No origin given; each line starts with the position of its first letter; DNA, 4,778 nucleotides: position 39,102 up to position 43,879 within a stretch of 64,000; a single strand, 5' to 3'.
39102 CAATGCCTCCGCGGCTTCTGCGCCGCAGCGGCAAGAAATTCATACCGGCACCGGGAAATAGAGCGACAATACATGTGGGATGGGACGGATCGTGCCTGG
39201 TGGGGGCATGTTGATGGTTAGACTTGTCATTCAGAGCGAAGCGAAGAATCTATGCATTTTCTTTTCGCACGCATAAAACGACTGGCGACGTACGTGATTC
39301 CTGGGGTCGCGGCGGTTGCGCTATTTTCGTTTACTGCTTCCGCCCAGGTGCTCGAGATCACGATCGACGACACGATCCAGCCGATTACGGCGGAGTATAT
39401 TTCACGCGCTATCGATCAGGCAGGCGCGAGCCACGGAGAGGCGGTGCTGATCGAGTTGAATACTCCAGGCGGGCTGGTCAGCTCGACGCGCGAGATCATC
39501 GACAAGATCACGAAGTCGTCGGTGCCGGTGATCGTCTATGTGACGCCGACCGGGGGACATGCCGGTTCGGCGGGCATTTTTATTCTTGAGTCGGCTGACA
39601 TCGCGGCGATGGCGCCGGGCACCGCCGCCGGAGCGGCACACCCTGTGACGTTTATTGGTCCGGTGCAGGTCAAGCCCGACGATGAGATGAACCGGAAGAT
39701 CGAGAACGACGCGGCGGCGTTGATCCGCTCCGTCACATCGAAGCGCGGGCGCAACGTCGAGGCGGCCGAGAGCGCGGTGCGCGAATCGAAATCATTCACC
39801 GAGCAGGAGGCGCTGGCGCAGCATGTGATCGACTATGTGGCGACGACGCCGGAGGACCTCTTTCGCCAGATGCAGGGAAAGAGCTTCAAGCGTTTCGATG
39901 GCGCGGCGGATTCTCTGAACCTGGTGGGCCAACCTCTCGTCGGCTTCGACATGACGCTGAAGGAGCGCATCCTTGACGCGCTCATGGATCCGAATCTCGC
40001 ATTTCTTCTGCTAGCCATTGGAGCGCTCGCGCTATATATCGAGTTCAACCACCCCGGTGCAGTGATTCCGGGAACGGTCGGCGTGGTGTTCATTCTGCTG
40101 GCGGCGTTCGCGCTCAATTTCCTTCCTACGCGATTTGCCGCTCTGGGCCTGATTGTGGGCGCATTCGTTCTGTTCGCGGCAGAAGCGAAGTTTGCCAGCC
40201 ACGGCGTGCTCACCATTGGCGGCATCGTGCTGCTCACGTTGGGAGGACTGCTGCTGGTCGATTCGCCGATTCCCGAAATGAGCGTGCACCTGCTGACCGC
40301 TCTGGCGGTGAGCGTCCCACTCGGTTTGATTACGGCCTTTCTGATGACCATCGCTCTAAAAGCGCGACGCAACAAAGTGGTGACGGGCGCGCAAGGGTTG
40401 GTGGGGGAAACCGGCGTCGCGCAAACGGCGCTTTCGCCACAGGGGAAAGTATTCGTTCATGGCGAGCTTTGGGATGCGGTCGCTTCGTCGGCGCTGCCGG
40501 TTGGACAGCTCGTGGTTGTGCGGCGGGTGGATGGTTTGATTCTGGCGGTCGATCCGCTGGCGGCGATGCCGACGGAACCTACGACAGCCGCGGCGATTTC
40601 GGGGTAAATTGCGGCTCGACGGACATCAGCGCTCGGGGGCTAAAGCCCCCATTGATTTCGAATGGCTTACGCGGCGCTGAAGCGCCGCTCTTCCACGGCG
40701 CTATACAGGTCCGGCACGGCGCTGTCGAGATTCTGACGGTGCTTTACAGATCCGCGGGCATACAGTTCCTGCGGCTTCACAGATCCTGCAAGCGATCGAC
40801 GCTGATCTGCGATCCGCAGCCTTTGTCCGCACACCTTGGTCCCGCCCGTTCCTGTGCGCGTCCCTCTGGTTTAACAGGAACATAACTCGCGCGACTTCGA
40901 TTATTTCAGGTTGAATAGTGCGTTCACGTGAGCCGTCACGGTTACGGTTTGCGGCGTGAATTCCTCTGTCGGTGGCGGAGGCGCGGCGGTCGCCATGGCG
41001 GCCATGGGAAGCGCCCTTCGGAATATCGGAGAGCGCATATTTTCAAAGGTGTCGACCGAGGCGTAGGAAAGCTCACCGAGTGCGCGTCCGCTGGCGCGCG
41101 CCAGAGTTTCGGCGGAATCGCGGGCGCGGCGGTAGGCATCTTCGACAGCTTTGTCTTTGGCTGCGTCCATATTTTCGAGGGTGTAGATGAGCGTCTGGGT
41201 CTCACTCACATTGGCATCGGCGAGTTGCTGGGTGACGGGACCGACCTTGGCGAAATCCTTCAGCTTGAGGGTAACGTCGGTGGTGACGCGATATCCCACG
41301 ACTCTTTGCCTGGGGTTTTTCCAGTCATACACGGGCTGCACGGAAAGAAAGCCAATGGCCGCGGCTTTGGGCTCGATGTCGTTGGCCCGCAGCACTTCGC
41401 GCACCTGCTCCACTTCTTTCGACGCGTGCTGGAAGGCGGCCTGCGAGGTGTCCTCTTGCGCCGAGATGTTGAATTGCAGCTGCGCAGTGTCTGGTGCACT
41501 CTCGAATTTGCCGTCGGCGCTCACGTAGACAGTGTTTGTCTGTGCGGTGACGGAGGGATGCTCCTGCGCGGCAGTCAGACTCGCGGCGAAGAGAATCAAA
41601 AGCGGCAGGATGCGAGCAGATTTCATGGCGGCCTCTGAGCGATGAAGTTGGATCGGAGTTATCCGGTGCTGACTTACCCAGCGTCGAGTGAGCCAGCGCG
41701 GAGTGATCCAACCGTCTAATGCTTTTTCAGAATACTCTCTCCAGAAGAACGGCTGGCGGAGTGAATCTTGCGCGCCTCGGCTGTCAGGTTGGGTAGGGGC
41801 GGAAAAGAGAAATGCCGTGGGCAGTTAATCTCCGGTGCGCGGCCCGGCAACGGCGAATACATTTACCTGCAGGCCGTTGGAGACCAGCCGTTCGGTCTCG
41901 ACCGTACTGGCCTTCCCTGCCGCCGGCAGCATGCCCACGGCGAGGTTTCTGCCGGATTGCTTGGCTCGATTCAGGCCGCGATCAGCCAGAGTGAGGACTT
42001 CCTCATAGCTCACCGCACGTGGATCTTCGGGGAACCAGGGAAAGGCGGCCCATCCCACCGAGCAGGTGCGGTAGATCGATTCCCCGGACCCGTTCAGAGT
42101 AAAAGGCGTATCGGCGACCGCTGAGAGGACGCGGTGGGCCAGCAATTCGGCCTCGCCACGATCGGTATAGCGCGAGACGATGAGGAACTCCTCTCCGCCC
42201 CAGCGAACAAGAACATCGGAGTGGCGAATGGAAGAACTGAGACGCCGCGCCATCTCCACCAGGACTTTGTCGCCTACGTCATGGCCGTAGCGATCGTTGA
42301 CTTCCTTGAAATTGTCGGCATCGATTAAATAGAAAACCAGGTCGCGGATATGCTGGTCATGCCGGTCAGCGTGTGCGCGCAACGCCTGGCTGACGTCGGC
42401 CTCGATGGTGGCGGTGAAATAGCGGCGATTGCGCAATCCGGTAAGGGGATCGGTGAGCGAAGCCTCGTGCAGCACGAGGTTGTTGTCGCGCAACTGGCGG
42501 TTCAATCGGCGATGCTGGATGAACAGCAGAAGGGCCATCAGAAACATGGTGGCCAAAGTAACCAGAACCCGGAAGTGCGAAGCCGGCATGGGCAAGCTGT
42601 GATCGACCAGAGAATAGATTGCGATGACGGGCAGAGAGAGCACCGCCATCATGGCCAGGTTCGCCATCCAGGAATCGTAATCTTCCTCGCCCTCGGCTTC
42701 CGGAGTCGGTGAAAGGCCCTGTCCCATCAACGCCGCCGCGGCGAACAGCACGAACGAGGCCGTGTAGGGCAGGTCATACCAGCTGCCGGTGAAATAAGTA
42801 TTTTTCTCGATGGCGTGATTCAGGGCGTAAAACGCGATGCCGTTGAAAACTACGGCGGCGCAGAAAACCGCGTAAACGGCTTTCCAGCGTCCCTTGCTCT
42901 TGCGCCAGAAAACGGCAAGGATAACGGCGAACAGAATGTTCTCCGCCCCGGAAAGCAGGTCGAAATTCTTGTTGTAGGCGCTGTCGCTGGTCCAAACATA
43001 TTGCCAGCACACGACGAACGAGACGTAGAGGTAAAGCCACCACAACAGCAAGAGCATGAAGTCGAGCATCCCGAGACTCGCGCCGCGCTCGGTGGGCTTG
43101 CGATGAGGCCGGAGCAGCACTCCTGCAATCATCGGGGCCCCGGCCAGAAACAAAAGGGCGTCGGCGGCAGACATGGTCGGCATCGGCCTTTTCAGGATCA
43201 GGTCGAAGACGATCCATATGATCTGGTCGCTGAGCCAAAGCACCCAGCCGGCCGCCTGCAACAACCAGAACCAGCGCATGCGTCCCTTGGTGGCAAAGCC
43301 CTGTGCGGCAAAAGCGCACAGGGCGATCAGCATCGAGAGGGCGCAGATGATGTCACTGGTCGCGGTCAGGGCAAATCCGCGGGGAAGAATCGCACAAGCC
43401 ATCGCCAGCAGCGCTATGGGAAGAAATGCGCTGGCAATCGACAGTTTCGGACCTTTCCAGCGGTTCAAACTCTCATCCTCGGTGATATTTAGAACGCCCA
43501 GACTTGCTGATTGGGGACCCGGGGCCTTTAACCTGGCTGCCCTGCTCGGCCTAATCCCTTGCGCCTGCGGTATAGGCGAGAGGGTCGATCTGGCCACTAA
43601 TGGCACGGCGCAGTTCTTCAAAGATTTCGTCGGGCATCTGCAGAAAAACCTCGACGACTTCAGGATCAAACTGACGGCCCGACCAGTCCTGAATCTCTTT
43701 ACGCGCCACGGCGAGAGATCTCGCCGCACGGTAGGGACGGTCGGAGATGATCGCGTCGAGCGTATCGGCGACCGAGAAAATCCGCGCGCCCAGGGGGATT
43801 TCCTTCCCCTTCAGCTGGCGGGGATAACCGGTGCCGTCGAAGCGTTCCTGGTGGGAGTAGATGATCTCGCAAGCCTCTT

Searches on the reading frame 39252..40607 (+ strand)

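Call 58: search_protein_families(library=pfam, proteins=[window:39252-40607:+], max_evalue=0.001)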
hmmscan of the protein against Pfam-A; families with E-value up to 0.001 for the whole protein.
window:39252-40607:+ (451 aa): 4 families
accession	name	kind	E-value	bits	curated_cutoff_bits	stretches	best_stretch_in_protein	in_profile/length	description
PF24961.1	NfeD_membrane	-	1e-21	77.6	26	1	248-366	1-118/119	NfeD integral membrane domain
PF25145.1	NfeD1b_N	-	1.5e-17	64.3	40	1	33-188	2-147/189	NfeD1b, N-terminal domain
PF01957.25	NfeD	-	2e-15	57.1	29.1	1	381-435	2-57/57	NfeD-like C-terminal, partner-binding domain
PF00574.28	CLP_protease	-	3.4e-06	27.5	20.2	1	60-198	44-180/182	Clp protease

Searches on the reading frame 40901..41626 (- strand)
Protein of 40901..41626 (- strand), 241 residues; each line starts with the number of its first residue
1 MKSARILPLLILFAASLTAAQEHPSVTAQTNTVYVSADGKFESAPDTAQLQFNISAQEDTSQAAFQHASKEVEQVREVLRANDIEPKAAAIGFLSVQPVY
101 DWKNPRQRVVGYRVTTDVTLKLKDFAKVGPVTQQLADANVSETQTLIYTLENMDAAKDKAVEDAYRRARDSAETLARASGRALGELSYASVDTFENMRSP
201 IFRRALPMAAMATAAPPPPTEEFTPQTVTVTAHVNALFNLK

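Call 58: search_protein_families(library=pfam, proteins=[window:40901-41626:-], max_evalue=0.001)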
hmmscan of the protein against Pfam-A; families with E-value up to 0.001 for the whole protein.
window:40901-41626:- (241 aa): 1 family
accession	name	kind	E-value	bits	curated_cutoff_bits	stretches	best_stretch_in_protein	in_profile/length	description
PF04402.19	SIMPL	-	5.1e-38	131.8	25.2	1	33-237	1-204/205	Protein of unknown function (DUF541)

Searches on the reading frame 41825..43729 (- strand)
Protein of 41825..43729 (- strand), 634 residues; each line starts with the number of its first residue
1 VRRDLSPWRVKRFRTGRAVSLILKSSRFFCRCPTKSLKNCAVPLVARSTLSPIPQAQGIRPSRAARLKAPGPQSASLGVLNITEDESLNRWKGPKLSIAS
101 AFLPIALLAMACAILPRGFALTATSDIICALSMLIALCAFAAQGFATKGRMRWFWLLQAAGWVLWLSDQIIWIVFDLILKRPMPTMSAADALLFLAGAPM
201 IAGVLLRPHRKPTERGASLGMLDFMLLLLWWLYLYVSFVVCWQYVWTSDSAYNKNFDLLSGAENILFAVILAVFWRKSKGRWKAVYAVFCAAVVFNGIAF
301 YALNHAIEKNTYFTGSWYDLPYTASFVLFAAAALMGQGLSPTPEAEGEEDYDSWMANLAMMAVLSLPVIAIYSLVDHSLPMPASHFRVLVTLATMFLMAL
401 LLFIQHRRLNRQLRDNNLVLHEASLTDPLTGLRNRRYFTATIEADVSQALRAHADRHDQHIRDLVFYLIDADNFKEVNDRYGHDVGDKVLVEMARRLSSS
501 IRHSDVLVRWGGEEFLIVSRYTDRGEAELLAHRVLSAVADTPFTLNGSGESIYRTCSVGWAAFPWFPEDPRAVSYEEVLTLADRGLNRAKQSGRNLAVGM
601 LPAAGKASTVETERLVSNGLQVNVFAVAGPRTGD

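Call 58: search_protein_families(library=pfam, proteins=[window:41825-43729:-], max_evalue=0.001)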
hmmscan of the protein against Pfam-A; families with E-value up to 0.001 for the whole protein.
window:41825-43729:- (634 aa): 1 family
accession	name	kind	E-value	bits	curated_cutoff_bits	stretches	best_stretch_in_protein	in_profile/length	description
PF00990.26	GGDEF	-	2.2e-39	135.2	23.8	1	425-595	2-160/161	Diguanylate cyclase, GGDEF domain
